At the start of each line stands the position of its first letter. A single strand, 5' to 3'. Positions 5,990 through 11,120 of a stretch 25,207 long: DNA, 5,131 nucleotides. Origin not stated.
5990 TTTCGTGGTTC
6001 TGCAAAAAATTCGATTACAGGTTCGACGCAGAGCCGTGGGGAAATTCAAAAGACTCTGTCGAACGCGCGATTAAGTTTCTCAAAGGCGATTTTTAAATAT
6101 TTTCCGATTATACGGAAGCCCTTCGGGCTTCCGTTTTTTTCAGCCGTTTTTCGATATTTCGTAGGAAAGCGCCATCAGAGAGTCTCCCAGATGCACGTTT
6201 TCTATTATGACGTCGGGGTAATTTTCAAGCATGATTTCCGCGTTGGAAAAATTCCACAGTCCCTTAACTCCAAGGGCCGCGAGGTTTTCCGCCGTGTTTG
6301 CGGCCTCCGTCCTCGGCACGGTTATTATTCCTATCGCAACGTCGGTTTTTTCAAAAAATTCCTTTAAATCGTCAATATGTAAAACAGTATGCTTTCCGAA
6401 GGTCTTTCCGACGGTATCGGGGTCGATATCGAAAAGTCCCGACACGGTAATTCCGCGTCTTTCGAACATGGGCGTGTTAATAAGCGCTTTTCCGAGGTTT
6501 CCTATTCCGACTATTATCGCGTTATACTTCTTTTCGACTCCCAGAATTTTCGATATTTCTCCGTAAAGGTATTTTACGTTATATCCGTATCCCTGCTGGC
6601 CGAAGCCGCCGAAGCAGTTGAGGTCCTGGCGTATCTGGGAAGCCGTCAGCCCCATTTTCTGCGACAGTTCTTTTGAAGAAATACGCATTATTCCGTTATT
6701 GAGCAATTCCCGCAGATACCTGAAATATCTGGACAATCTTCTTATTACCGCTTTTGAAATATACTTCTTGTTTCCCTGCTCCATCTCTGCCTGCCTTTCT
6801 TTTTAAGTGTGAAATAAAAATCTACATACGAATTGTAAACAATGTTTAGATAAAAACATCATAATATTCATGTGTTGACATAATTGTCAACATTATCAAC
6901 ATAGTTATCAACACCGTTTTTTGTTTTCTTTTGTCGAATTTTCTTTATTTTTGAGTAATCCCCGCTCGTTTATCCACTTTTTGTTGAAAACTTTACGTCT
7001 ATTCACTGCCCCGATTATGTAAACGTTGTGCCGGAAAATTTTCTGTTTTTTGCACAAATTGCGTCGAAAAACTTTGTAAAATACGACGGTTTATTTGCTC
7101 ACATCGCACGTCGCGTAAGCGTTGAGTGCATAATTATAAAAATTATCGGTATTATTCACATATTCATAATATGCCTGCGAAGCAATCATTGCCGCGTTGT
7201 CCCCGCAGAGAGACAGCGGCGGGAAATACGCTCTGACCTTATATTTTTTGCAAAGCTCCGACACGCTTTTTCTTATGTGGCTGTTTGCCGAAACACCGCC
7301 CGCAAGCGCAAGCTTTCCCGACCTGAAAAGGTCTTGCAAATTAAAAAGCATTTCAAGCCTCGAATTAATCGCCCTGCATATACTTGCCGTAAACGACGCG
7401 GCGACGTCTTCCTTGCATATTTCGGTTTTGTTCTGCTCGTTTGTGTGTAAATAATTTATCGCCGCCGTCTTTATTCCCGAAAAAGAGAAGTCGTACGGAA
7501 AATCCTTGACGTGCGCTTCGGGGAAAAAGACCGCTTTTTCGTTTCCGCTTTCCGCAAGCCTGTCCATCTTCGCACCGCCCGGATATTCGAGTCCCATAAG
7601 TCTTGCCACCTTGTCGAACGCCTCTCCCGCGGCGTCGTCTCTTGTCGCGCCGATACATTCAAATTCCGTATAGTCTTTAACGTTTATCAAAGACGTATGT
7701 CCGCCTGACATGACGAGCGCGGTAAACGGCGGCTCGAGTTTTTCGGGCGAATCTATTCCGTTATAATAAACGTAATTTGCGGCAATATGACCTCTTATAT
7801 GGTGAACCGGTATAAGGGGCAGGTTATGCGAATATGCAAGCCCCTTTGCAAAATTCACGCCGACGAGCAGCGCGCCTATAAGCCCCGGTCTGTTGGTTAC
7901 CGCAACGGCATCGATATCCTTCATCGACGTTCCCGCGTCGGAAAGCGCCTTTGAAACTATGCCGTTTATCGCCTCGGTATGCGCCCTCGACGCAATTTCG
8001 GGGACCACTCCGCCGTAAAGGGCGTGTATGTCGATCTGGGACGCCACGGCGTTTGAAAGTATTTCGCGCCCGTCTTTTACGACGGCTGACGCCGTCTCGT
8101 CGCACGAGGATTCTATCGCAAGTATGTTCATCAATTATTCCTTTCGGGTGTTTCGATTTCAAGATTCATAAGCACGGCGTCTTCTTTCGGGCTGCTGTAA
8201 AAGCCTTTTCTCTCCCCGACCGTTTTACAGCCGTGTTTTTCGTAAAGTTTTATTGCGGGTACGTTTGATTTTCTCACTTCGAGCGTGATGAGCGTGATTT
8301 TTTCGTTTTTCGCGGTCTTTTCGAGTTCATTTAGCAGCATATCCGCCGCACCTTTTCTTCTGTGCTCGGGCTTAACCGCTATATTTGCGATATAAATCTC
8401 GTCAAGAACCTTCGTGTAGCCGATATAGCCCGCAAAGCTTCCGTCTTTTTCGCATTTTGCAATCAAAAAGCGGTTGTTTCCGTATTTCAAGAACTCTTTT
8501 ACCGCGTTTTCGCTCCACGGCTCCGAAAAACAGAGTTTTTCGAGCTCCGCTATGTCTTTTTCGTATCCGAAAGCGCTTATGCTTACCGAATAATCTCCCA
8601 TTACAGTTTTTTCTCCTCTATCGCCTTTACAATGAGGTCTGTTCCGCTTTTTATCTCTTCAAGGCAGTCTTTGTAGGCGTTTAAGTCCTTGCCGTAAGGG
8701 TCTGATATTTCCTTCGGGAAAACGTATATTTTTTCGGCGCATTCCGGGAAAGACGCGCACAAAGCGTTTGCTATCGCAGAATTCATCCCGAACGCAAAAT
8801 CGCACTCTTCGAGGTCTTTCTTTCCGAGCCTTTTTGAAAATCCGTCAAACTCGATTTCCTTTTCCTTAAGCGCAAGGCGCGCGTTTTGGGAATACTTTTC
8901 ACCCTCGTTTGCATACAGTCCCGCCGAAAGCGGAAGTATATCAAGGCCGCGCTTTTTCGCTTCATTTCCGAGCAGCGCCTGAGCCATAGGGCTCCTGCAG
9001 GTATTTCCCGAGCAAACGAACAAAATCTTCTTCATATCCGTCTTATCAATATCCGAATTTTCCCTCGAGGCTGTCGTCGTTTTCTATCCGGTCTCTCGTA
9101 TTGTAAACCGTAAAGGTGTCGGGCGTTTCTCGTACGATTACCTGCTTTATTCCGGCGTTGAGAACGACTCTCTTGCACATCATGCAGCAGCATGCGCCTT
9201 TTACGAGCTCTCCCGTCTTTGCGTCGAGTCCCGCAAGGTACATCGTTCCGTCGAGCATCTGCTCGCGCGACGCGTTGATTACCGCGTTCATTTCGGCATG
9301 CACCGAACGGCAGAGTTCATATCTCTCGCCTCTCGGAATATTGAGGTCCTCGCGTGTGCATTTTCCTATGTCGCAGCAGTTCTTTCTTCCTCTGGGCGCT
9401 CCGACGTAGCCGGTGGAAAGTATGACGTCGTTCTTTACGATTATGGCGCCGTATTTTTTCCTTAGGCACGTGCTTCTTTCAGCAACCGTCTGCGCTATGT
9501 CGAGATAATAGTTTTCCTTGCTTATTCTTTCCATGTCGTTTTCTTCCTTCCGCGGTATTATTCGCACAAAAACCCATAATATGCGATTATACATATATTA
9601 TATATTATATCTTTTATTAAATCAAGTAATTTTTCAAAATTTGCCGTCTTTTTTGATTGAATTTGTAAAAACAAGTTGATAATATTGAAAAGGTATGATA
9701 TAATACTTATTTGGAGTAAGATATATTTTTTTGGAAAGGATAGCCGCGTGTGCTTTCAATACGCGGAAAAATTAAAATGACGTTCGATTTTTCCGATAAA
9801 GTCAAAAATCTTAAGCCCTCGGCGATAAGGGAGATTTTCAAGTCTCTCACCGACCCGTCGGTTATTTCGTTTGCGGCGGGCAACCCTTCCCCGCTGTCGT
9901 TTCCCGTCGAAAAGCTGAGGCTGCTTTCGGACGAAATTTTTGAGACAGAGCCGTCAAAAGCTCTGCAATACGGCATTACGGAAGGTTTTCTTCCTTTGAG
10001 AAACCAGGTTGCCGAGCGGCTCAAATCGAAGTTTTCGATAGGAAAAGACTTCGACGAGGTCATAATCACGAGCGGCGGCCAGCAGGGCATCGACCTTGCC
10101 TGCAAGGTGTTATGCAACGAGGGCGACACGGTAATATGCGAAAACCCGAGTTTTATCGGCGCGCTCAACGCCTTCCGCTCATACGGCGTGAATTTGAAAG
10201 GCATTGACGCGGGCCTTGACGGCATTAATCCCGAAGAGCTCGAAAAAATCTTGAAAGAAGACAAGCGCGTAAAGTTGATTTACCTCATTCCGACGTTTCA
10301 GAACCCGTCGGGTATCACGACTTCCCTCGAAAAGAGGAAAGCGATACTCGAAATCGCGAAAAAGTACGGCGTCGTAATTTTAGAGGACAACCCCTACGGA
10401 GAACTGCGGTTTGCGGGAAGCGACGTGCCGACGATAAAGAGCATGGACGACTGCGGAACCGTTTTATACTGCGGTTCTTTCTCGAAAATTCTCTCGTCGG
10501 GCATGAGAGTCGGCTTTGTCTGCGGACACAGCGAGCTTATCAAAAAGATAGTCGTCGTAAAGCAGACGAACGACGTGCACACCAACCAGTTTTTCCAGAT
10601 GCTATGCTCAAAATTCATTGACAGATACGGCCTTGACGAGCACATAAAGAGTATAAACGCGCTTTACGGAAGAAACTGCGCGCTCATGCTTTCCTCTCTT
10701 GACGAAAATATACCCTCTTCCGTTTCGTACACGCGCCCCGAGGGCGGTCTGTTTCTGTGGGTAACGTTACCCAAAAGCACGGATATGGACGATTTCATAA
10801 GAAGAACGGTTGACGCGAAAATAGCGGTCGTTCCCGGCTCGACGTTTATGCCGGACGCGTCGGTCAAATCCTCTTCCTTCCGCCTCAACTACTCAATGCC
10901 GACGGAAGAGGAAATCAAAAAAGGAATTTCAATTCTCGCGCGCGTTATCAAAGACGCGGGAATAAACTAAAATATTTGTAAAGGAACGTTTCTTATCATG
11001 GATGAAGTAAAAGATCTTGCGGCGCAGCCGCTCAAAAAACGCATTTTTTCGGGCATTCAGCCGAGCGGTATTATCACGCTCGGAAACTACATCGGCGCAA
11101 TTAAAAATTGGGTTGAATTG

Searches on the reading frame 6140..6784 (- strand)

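Call 50: search_protein_families(library=ncbifam, proteins=[window:6140-6784:-], max_evalue=0.00001)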
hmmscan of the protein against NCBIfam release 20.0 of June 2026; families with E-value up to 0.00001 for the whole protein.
window:6140-6784:- (214 aa): 9 families
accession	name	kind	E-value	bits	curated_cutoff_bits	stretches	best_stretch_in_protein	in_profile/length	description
NF003990.0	PRK05472.1-4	equivalog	1.2e-86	289.7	233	1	5-212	3-208/214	redox-sensing transcriptional repressor Rex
NF003995.0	PRK05472.2-4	subfamily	4.3e-67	225.8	126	1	6-212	3-207/213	redox-sensing transcriptional repressor Rex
NF003993.0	PRK05472.2-2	equivalog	1.8e-57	194.3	217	1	8-212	5-207/212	redox-sensing transcriptional repressor Rex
NF003992.0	PRK05472.2-1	equivalog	1.7e-53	181.3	226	1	5-212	17-222/249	redox-sensing transcriptional repressor Rex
NF003996.0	PRK05472.2-5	equivalog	1.2e-52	178.8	138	1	9-212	2-201/209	redox-sensing transcriptional repressor Rex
NF003994.0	PRK05472.2-3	equivalog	1e-50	172.1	130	1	5-212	5-210/217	redox-sensing transcriptional repressor Rex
NF003989.0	PRK05472.1-3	equivalog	1.1e-49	169.2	177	1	5-211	4-208/215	redox-sensing transcriptional repressor Rex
NF003991.0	PRK05472.1-5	equivalog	2.2e-37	129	198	1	5-208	3-204/211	redox-sensing transcriptional repressor Rex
NF003988.0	PRK05472.1-1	equivalog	4e-36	125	321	1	6-213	4-211/214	redox-sensing transcriptional repressor Rex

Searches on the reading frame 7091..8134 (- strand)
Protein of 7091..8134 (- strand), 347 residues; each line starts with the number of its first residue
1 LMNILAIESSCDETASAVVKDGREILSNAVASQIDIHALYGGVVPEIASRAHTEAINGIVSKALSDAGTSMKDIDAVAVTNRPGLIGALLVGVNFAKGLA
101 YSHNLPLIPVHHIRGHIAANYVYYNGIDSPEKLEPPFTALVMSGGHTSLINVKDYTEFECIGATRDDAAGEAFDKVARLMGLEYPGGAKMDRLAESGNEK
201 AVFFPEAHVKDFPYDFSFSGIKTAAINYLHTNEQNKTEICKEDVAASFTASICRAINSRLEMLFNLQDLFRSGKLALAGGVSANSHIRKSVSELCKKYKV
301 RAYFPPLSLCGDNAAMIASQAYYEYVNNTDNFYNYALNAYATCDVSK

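Call 50: search_protein_families(library=ncbifam, proteins=[window:7091-8134:-], max_evalue=0.00001)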
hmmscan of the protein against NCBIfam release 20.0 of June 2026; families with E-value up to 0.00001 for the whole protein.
window:7091-8134:- (347 aa): 5 families
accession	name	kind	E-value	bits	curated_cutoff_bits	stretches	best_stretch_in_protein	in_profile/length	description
TIGR03723.1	T6A_TsaD_YgjD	equivalog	1.1e-123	412.4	296.1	1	4-325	1-313/314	tRNA (adenosine(37)-N6)-threonylcarbamoyltransferase complex transferase subunit TsaD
TIGR00329.1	gcp_kae1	subfamily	1.3e-101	339.9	207.8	1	5-318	1-305/305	tRNA (adenosine(37)-N6)-threonylcarbamoyltransferase complex transferase subunit TsaD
TIGR03722.2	arch_KAE1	equivalog_domain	1.6e-52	178.7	375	1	4-328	1-300/323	KEOPS complex N(6)-L-threonylcarbamoyladenine synthase Kae1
NF007174.0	PRK09605.1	equivalog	2.8e-45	154.8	447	1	2-327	1-301/535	bifunctional N(6)-L-threonylcarbamoyladenine synthase/serine/threonine protein kinase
TIGR03725.1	T6A_YeaZ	equivalog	1.1e-11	45.1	69.3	1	4-112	1-93/212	tRNA (adenosine(37)-N6)-threonylcarbamoyltransferase complex dimerization subunit type 1 TsaB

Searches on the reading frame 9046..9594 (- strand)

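Call 50: search_protein_families(library=ncbifam, proteins=[window:9046-9594:-], max_evalue=0.00001)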
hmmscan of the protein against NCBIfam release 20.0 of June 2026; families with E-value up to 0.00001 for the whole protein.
window:9046-9594:- (182 aa): 2 families
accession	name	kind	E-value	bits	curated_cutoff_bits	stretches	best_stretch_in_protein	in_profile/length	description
TIGR02571.1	ComEB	equivalog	4.3e-14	52.7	219.45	1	22-153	1-113/151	ComE operon protein 2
NF041025.1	antiphage_deaminase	equivalog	7.3e-10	38.3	400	0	90-153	330-384/437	anti-phage dCTP deaminase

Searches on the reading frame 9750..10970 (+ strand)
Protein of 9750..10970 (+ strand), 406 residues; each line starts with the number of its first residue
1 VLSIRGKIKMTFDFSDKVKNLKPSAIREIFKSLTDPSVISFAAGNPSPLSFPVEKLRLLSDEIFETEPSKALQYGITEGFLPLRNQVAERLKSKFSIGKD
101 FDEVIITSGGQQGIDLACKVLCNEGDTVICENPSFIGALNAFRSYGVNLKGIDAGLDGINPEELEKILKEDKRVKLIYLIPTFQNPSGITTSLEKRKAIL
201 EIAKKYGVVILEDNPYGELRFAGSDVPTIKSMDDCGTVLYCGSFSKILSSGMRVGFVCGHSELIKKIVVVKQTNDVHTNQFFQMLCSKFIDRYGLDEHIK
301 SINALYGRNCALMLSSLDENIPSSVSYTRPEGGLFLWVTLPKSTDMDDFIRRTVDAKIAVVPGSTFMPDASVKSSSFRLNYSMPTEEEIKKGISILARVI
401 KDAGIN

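Call 50: search_protein_families(library=ncbifam, proteins=[window:9750-10970:+], max_evalue=0.00001)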
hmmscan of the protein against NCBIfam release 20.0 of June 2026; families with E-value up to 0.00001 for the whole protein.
window:9750-10970:+ (406 aa): 65 families (the best 25 are shown)
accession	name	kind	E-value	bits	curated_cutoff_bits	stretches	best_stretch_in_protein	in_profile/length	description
NF052282.1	PLP_TF_PdxR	equivalog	1.2e-72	245.4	320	1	35-396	91-447/448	MocR-like pyridoxine biosynthesis transcription factor PdxR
NF052281.1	rhizopine_MocR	equivalog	4.5e-53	180.6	650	1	32-399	117-478/479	rhizopine catabolism transcriptional regulator MocR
NF052290.2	MocR_like_YczR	exception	1.1e-49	169.4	487.4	1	77-398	140-456/458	MocR-like transcription factor YczR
TIGR04461.1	endura_MppQ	equivalog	2.4e-46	158.6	540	1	37-383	13-363/392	enduracididine biosynthesis enzyme MppQ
NF041364.1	GntC_guanitoxin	equivalog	2.9e-46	158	415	1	67-394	26-351/356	guanitoxin biosynthesis PLP-dependent (S)-gamma-hydroxy-L-arginine cyclodehydratase GntC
NF052286.1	ecto_TF_EhuR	exception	1.7e-43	148.8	480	1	79-402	136-451/458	MocR-like ectoine utilization transcription factor EhuR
NF004770.0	PRK06108.1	subfamily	1.9e-32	112.6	422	1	10-402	9-394/396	pyridoxal phosphate-dependent aminotransferase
NF005305.0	PRK06836.1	equivalog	2.8e-32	112.4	376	1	34-402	32-393/396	pyridoxal phosphate-dependent aminotransferase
NF005816.0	PRK07682.1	equivalog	3e-30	105.1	620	1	11-370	3-357/390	aminotransferase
NF006967.0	PRK09440.1-5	equivalog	1.2e-29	103.3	402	1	26-402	26-417/424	valine--pyruvate transaminase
NF052285.1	GABA_TF_GabR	exception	9e-29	100.6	600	1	38-400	94-456/456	MocR-like transcriptional regulator GabR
TIGR03540.1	DapC_direct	equivalog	1.5e-28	99.8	593.25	1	37-367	30-355/383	LL-diaminopimelate aminotransferase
NF005744.0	PRK07568.1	subfamily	4.3e-28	98.2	389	1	65-401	53-391/398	pyridoxal phosphate-dependent aminotransferase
NF041091.1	asp_aminotase_Arch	equivalog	1.2e-27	96.8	550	1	37-399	28-374/376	aspartate aminotransferase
NF006756.0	PRK09276.1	subfamily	5.9e-27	94.6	507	1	15-394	5-380/387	LL-diaminopimelate aminotransferase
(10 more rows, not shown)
